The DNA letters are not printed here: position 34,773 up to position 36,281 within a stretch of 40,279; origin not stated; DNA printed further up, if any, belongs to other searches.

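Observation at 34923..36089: Histidine kinase with a photoactive-yellow-protein (PYP) sensor domain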

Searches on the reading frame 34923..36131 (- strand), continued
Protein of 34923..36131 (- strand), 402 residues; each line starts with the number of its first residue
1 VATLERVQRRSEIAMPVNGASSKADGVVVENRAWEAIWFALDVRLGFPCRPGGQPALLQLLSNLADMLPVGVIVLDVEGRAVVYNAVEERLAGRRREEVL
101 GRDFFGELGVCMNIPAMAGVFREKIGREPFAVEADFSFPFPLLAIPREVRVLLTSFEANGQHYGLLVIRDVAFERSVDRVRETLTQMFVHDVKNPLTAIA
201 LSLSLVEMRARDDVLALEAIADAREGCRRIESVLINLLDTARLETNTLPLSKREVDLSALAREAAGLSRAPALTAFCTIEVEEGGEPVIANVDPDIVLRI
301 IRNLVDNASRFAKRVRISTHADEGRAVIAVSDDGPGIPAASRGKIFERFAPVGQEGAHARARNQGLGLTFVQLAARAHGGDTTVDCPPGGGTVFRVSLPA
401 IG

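Call 34: predict_structure(alignment_id=A1)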
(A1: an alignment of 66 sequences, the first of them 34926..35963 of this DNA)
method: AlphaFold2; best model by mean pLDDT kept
length: 346 residues; sequences in the alignment: 66
mean_pLDDT: 86.2   pTM: 0.62
mean pLDDT of the five models: 86.2, 84.5, 84.3, 83.8, 83.2
residues with pLDDT >= 90: 188; 70-90: 109; 50-70: 42; < 50: 7
segments of 3 or more residues with pLDDT < 50: 299-305
pLDDT, mean of each block of 10 residues (from residue 1): 77 92 96 90 96 92 96 94 72 93 94 78 64 62 82 88 80 78 76 91 97 89 94 96 96 95 96 96 87 59 52 92 96 94 88
secondary structure, 60 per line:
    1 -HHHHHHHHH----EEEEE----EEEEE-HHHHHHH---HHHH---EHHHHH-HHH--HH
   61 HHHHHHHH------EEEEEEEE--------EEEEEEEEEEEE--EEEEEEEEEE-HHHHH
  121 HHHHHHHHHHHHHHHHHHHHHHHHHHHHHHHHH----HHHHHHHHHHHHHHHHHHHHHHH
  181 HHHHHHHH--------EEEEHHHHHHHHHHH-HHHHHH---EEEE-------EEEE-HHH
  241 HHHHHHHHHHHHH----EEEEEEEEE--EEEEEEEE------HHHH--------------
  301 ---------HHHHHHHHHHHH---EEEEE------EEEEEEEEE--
elements in order: H2-10 E15-19 E24-28 H30-36 H40-43 H48-52 H59-68 E75-82 E91-102 E105-114 H116-153 H158-188 E197-200 H201-211 H213-218 E222-225 E233-236 H238-253 E258-266 E269-276 H283-286 H310-321 E325-329 E336-344
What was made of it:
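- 35565..35618 (-): Helical linker (residues 116-133) running from the conserved PAS-end D-V-A motif into the DHp helix. The AlphaFold full-length model has one continuous helix over residues 116-153 (call 34).
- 35397..35591 (-): HisKA / DHp dimerisation and phosphotransfer domain. Helices 116-153 and 158-188 in the model (call 34).
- A continuous helix spans residues 116-153 (call 34).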

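Call 37: fold_search(model_id=the predicted structure, library=pdb)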
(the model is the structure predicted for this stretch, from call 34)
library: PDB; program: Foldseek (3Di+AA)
matches with E <= 10: 1414; with E <= 0.001: 486
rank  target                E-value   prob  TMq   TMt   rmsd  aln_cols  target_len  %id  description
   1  9a5d_A                5.7e-22  1.00  0.49  0.32   9.4       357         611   20  Integrative model of WALK-YYCH by crosslinking MS and deep learning (released 2024-09-18)
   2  8a6x_B                8.1e-21  1.00  0.38  0.36  20.5       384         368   20  Crystal structure of a chimeric LOV-Histidine kinase SB2F1 (asymmetrical variant, trigonal form with long c axis) (released 2024-01-10)
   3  4gcz_A                9.5e-21  1.00  0.44  0.42  13.5       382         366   20  Structure of a blue-light photoreceptor (released 2013-06-19)
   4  8a52_A                2.4e-20  1.00  0.37  0.35  20.0       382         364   21  Crystal structure of a chimeric LOV-Histidine kinase SB2F1 (asymmetrical variant, trigonal form with long c-axis) (released 2023-12-27)
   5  8a7h_A                7.0e-20  1.00  0.38  0.37  20.0       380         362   20  Crystal structure of a chimeric LOV-Histidine kinase SB2F1-I66R mutant (light state; asymmetrical variant, trigonal fo (released 2024-01-10)
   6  8a7f_A                1.0e-19  1.00  0.36  0.35  19.8       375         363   21  Crystal structure of a chimeric LOV-Histidine kinase SB2F1-I66R mutant (asymmetrical variant, trigonal form with long  (released 2024-01-10)
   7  4i5s_B                4.8e-19  1.00  0.47  0.42   9.5       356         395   19  Structure and function of sensor histidine kinase (released 2013-03-27)
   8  8a7f_B                4.8e-19  1.00  0.37  0.35  20.0       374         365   20  Crystal structure of a chimeric LOV-Histidine kinase SB2F1-I66R mutant (asymmetrical variant, trigonal form with long  (released 2024-01-10)
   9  8a3u                  5.1e-19  1.00  0.35  0.34  20.0       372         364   20  Crystal structure of a chimeric LOV-Histidine kinase SB2F1 (symmetrical variant, trigonal form with short c-axis) (released 2023-12-20)
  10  4gcz_B                7.9e-19  1.00  0.40  0.37  12.8       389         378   19  Structure of a blue-light photoreceptor (released 2013-06-19)
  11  9qq6_A                5.3e-17  1.00  0.39  0.28  24.4       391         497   20  Structure of the Azotobacter vinelandii NifL-NifA complex (released 2025-06-18)
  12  6rh0_B                2.5e-16  1.00  0.52  0.74   5.8       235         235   26  Revisiting pH-gated conformational switch. Complex HK853-RR468 pH 5.5 (released 2020-02-19)
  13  8isj_B                2.5e-16  1.00  0.39  0.17  14.3       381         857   15  Pr conformer of Arabidopsis thaliana phytochrome A - AtphyA-Pr (released 2023-08-09)
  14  9eut_A                2.8e-16  1.00  0.53  0.27  13.3       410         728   20  Cryo-EM structure of the full-length Pseudomonas aeruginosa bacteriophytochrome in its Pr state (released 2024-09-04)
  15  6rh8_A                5.4e-16  1.00  0.52  0.73   5.8       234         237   26  Revisiting pH-gated conformational switch. Complex HK853 mutant H260A -RR468 mutant D53A pH 5.3 (released 2020-02-19)
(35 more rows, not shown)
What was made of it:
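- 34932..35255 (-): HATPase_c catalytic ATP-binding domain with N (NLVDNA), G1 (DDGPG), F (FERF) and G2 (GLGLT) boxes. Foldseek matches to HK853, CpxA and WalK (call 37).
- Closest known: YF1 and natural LOV-histidine kinases. Same: Among the best whole-chain structural matches, after the WalK model 9a5d (call 37).
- The best whole-chain structural analogues are WalK and the LOV-kinase chimeras YF1 and SB2F1 (4gcz, 8a6x) (call 37).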

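Call 50: find_encoding_contigs(protein=window:34923-36089:-, flank=10000, max_places=3)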
Protein window:34923-36089:- (388 aa): 1 contig read that carries it; 1 place shown.
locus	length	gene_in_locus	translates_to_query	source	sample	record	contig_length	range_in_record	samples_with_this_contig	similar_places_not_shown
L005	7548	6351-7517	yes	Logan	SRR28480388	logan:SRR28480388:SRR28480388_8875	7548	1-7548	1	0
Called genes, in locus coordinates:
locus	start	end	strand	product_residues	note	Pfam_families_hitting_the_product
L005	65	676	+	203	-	-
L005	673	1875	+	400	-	-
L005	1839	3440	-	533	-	PF07394:DUF1501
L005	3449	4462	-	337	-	-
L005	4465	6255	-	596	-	-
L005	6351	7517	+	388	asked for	PF00989:PAS (weak), PF00512:HisKA (weak), PF02518:HATPase_c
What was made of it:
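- Tried and rejected: The exact-match look-up returned only a 7.5-kb Logan contig (call 50).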

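Call 54: find_related_loci(query=A3, collection=genome_contigs, flank=10000)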
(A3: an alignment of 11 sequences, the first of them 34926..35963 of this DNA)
Query A3 (346 aa) in genome_contigs; peptide patterns used: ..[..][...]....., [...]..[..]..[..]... (x = any residue, [..] = any of these).
120 stretches matched a pattern; 48 encode a relative of the query (tblastn E <= 1e-3); 47 distinct loci.
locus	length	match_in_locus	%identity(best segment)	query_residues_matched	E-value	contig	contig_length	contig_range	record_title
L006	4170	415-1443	55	2-344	1e-118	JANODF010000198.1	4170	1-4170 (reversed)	MAG: Archangium sp. isolate VAR_17_metabat_192 VAR_17_k141_2534827, whole genome shotgun sequence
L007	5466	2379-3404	55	1-344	2e-115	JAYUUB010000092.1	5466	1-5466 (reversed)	MAG: Polyangiaceae bacterium isolate GL122_DN_metabat_25 GL122_DN_metabat_25_91, whole genome shotgun sequence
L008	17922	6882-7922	56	1-345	2e-114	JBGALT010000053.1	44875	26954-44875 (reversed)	MAG: Sandaracinaceae bacterium isolate MAG_AAO_H10.10 AAOH10-10_opera_contig_3206, whole genome shotgun sequence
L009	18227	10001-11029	72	1-343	8e-152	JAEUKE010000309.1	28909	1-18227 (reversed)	MAG: Myxococcales bacterium isolate new MAG-87 k141_1816209, whole genome shotgun sequence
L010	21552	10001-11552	54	1-342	4e-100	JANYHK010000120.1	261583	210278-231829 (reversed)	MAG: Myxococcales bacterium isolate GL140_1_metabinner_44 GL140_1_k141_1688958, whole genome shotgun sequence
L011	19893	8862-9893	49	2-343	1e-96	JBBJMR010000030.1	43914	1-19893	MAG: Polyangiaceae bacterium isolate RUP_SRG_27 NODE_694_length_43914_cov_5.388153, whole genome shotgun sequence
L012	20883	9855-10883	46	2-344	1e-93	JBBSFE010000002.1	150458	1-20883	MAG: Polyangiales bacterium isolate LS1_sbin.79 LS1_sbin.79_K_663147_L_150458_cov_13.2522, whole genome shotgun sequence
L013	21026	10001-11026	45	2-343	1e-88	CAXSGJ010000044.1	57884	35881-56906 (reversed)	MAG: uncultured Polyangiaceae bacterium isolate private_X4_metawrap_bin.4 genome assembly, contig: private_X4_metawrap_b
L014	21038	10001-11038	46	2-343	2e-86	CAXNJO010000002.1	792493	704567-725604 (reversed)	MAG: Polyangiales bacterium isolate ME-04may21-LR-79 genome assembly, contig: ME-04may21-LR-C45, whole genome shotgun se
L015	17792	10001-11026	45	2-343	1e-85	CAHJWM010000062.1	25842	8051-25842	Myxococcales bacterium isolate Lichen_MAGs_lobaria2 genome assembly, contig: NODE_2233_length_25842_cov_8.237376, whole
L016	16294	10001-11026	44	4-346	7e-83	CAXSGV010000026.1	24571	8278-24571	MAG: uncultured Polyangiaceae bacterium isolate private_X16_metawrap_bin.20 genome assembly, contig: private_X16_metawra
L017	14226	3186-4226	42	2-344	1e-80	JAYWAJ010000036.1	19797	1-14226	MAG: Deltaproteobacteria bacterium isolate GL92_UP_metabat_154 GL92_UP_metabat_154_35, whole genome shotgun sequence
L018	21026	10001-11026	54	2-343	9e-116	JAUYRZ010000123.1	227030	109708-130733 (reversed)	MAG: Archangium sp. isolate C5_metabat.bin.21 C5_k141_413127, whole genome shotgun sequence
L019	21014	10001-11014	43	2-343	6e-77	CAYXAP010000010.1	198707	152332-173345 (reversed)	MAG TPA_asm: uncultured Sandaracinus sp. isolate SRP321284_co1_170 genome assembly, contig: NODE_57_length_198707_cov_17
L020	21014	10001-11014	44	2-343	2e-76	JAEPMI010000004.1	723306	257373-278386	MAG: Deltaproteobacteria bacterium isolate HCUG1432-5 NODE_4_length_723306_cov_31.493169, whole genome shotgun sequence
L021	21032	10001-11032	43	2-344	4e-73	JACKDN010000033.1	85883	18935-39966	MAG: Myxococcales bacterium isolate HK-STAS-MYXO-8 HK-STAS-MYXO-8_33, whole genome shotgun sequence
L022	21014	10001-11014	43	2-343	5e-72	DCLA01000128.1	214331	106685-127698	MAG TPA_asm: Myxococcales bacterium UBA1660 UBA1660_contig_2261, whole genome shotgun sequence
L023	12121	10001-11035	38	3-343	2e-67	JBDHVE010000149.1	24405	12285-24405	MAG: Polyangiaceae bacterium isolate AS-MESO-3CA.120 NODE_8702_length_24405_cov_4.969870, whole genome shotgun sequence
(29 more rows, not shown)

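Call 68: search_protein_families(library=pfam, proteins=[L023:10710-11855:+, L020:13738-14427:-, L022:13211-13912:-, L021:6517-8679:+, L010:9659-10345:+], max_evalue=0.001)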
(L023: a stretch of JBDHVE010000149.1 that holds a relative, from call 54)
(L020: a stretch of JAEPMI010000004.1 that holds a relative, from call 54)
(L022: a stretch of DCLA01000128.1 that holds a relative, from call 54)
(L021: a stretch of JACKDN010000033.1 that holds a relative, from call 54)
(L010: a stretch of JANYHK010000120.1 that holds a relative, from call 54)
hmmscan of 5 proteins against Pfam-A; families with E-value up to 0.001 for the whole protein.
L023:10710-11855:+ (382 aa): 1 family
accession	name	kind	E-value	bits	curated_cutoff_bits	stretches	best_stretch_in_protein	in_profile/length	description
PF00072.30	Response_reg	-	6.1e-26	91.2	30.2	1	261-370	1-110/111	Response regulator receiver domain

L020:13738-14427:- (230 aa): 6 families
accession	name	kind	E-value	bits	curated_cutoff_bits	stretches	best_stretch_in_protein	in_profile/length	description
PF00072.30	Response_reg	-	9.6e-32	109.9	30.2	1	38-147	1-110/111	Response regulator receiver domain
PF01381.28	HTH_3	-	1.6e-13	50.9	23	1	172-226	1-55/55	Helix-turn-helix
PF13443.12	HTH_26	-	2e-09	38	22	1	172-227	2-58/63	Cro/C1-type HTH DNA-binding domain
PF13560.12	HTH_31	-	4.5e-09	36.9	27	1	168-221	2-56/64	Helix-turn-helix domain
PF12844.13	HTH_19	-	1.1e-06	28.9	30.2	1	169-227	1-59/64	Helix-turn-helix domain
PF13413.12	HTH_25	-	0.00013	22.1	24.6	1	173-206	3-36/62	Helix-turn-helix domain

L022:13211-13912:- (234 aa): 6 families
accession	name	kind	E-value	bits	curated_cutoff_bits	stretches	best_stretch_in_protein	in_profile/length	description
PF00072.30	Response_reg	-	1.9e-31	108.9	30.2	1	42-151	1-110/111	Response regulator receiver domain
PF01381.28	HTH_3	-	2.1e-13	50.5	23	1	176-230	1-55/55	Helix-turn-helix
PF13443.12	HTH_26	-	1.9e-09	38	22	1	176-231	2-58/63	Cro/C1-type HTH DNA-binding domain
PF13560.12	HTH_31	-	4.9e-09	36.8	27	1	172-225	2-56/64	Helix-turn-helix domain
PF12844.13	HTH_19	-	1.2e-06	28.8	30.2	1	173-231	1-59/64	Helix-turn-helix domain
PF13413.12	HTH_25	-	0.00014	22.1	24.6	1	177-210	3-36/62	Helix-turn-helix domain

L021:6517-8679:+ (721 aa): 2 families
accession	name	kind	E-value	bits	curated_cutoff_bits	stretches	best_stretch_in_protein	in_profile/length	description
PF08448.16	PAS_4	-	1.7e-05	25.4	23.1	1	622-669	1-47/110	PAS fold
PF00989.32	PAS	-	4.6e-05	23.8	22.6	1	620-718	5-109/113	PAS fold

L010:9659-10345:+ (229 aa): 2 families
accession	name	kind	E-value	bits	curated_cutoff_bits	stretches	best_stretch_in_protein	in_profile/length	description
PF08448.16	PAS_4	-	2.5e-08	34.6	23.1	1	114-207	1-90/110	PAS fold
PF00989.32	PAS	-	2.2e-07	31.3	22.6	1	114-206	7-97/113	PAS fold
